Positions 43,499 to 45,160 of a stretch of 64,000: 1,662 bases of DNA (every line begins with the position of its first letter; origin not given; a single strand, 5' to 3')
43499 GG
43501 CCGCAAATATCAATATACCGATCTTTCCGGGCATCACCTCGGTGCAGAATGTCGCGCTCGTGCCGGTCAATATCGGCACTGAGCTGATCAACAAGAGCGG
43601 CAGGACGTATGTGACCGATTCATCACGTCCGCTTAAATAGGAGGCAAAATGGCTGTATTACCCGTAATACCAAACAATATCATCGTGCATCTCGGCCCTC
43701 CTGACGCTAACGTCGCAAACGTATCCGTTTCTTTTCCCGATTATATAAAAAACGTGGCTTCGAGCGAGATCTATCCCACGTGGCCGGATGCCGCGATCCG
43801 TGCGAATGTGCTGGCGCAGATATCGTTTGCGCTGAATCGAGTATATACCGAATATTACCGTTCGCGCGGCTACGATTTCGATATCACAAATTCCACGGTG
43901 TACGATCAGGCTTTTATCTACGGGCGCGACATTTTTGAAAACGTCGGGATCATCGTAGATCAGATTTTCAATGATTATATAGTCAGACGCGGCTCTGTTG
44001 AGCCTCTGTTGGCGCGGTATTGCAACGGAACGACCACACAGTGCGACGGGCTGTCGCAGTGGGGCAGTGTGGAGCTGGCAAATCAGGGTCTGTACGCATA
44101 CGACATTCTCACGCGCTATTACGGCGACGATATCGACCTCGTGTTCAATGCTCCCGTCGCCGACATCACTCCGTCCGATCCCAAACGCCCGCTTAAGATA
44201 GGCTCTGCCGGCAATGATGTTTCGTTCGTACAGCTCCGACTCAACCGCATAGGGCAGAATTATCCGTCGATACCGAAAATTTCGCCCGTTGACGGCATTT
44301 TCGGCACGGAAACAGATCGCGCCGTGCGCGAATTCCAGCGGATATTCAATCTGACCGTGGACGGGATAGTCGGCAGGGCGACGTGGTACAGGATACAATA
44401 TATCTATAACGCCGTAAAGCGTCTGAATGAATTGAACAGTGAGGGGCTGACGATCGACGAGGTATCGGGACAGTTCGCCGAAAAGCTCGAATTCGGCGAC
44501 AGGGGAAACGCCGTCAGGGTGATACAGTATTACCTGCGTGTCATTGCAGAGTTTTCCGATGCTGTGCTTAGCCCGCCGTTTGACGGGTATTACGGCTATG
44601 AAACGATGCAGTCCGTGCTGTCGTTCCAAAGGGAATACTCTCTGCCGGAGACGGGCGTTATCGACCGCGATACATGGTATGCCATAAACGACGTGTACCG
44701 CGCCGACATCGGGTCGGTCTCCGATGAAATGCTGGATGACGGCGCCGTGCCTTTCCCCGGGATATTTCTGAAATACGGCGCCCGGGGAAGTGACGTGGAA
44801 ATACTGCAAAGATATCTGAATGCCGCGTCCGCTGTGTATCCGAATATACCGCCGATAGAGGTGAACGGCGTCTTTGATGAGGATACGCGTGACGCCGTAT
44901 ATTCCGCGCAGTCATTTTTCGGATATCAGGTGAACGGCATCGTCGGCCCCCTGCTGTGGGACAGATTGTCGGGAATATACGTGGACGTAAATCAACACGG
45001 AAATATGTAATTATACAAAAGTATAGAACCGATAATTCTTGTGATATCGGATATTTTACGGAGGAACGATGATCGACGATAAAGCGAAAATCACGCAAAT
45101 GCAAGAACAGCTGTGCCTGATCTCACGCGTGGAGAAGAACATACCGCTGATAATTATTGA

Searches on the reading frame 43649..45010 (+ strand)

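Call 57: search_protein_families(library=pfam, proteins=[window:43649-45010:+], max_evalue=0.00001)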
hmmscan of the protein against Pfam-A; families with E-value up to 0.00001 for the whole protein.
window:43649-45010:+ (453 aa): 1 family
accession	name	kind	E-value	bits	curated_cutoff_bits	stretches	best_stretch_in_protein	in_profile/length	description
PF01471.23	PG_binding_1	-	6.5e-47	158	23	3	188-248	2-56/57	Putative peptidoglycan binding domain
